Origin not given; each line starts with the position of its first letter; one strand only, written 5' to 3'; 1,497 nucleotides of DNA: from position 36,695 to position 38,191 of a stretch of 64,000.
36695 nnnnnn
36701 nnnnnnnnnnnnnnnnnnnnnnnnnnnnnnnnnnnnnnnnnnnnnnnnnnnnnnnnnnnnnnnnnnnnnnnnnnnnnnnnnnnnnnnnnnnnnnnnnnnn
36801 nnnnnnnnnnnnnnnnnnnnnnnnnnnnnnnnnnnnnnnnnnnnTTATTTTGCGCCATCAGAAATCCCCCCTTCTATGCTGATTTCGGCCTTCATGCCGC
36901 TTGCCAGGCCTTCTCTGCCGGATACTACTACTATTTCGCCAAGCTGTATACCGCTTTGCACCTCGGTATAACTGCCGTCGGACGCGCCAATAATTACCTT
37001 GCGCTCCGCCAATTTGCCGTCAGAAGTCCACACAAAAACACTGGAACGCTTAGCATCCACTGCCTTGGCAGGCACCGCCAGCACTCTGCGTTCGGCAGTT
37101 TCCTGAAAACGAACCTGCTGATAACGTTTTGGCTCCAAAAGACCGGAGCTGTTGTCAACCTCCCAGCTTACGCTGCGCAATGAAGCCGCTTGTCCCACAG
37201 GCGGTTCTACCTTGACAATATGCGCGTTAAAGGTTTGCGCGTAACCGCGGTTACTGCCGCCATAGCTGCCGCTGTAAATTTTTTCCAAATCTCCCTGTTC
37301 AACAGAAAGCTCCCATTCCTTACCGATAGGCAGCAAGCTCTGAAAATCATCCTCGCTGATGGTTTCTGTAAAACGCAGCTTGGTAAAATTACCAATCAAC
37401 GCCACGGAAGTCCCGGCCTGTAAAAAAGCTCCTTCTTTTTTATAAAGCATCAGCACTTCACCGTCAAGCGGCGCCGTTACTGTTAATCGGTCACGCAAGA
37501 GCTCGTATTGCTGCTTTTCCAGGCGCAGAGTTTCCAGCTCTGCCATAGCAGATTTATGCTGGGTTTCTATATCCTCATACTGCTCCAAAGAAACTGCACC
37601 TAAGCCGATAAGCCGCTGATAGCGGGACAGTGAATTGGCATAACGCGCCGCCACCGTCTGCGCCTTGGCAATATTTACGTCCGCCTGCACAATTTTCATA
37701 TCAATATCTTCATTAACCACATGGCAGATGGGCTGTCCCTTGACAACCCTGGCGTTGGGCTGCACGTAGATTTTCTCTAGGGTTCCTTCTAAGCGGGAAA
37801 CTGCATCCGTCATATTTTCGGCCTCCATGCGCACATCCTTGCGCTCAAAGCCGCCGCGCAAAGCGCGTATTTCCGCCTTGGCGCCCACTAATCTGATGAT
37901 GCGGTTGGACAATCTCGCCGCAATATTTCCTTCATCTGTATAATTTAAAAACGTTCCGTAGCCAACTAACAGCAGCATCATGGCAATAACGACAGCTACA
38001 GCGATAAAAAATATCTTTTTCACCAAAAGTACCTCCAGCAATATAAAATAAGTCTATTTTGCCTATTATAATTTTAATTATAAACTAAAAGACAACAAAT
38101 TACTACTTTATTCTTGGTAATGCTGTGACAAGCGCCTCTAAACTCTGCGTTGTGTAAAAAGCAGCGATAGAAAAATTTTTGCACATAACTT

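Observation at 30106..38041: Uncharacterised double-glycine-leader peptide export locus: three precursor peptides, a C39-peptidase ABC exporter, a cNMP-domain ABC exporter and two HlyD adaptors in one minus-strand operon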

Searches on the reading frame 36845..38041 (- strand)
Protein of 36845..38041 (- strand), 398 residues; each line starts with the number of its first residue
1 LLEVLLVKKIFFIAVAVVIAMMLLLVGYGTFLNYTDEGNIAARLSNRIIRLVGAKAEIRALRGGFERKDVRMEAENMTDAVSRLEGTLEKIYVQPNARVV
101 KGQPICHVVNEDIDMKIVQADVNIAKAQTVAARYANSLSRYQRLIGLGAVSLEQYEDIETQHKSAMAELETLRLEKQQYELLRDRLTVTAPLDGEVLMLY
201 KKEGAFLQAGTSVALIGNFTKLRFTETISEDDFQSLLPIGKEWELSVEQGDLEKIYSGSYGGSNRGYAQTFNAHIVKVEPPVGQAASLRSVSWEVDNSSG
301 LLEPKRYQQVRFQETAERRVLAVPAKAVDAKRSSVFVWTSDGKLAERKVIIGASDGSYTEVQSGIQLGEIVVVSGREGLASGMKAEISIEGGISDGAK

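Call 3: search_protein_families(library=ncbifam, proteins=[window:36845-38041:-], max_evalue=0.1)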
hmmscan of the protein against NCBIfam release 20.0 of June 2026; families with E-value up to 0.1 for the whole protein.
window:36845-38041:- (398 aa): 20 families
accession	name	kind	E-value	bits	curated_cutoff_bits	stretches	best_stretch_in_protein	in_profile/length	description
TIGR01730.1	RND_mfp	subfamily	1.8e-39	135.6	94.9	1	71-384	20-318/322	efflux RND transporter periplasmic adaptor subunit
TIGR00999.1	8a0102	subfamily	2.6e-21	75.9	319.3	1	99-376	4-267/271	CzcB/NccB family metal efflux transporter periplasmic adaptor subunit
NF033138.2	RND-peri-MexC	equivalog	4.3e-18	65.6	625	1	14-386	8-370/375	MexC family multidrug efflux RND transporter periplasmic adaptor subunit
NF008589.1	PRK11556.1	equivalog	7.3e-16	58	391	1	74-387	81-387/392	MdtA/MuxA family multidrug efflux RND transporter periplasmic adaptor subunit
NF000272.2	OqxA_adapt_sub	exception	5.9e-13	48.5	835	2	69-216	59-206/391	multidrug efflux RND transporter periplasmic adaptor subunit OqxA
NF007132.1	PRK09578.1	equivalog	3e-12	46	512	2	81-207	69-195/396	MexX/AxyX family multidrug efflux RND transporter periplasmic adaptor subunit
NF011604.1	PRK15030.1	equivalog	1.4e-10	40.7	765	1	120-384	108-372/397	multidrug efflux RND transporter periplasmic adaptor subunit AcrA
NF008606.0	PRK11578.1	equivalog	2.2e-10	40.2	342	1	78-376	62-365/371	macrolide transporter subunit MacA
NF045904.1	RND-peri-MexE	equivalog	1.2e-09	37.5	714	1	70-385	56-366/390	multidrug efflux RND transporter periplasmic adaptor subunit MexE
NF038010.1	ABC_adapt_DarC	equivalog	5.3e-08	32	450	2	316-376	341-405/417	darobactin export ABC transporter periplasmic adaptor subunit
NF007850.1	PRK10559.1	equivalog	1.8e-07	30.6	400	1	82-217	45-180/303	p-hydroxybenzoic acid efflux pump subunit AaeA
NF007303.0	PRK09783.1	subfamily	2.7e-07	29.4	390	1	269-376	281-389/414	copper/silver efflux system membrane fusion protein CusB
NF007785.0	PRK10476.1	equivalog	6.8e-06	25.1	376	1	110-177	111-176/347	multidrug transporter subunit MdtN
NF007362.0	PRK09859.1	equivalog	1.2e-05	24.6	738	1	98-386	82-370/385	multidrug transporter subunit MdtE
NF045680.1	DiMtlExpIhpB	equivalog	6e-05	22.2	450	1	281-372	214-307/326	divalent metal ion exporter adaptor subunit IhpB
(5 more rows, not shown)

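Call 4: search_protein_families(library=pfam, proteins=[window:36845-38041:-], max_evalue=0.1)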
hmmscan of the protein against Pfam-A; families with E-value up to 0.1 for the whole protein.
window:36845-38041:- (398 aa): 5 families
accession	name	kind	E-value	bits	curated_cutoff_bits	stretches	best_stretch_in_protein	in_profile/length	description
PF16576.10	HlyD_D23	-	1e-08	35.1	30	1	70-248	12-170/214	Barrel-sandwich domain of CusB or HlyD membrane-fusion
PF13437.12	HlyD_3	-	1.9e-08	35.5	22.2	1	187-251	1-65/106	HlyD family secretion protein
PF00364.28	Biotin_lipoyl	-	0.0024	18.1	22.1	0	86-108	15-36/73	Biotin-requiring enzyme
PF05615.18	THOC7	-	0.045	14.5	28.7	1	109-187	46-124/136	Tho complex subunit 7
PF13533.13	Biotin_lipoyl_2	-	0.095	13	29.8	0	82-105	5-28/32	Biotin-lipoyl like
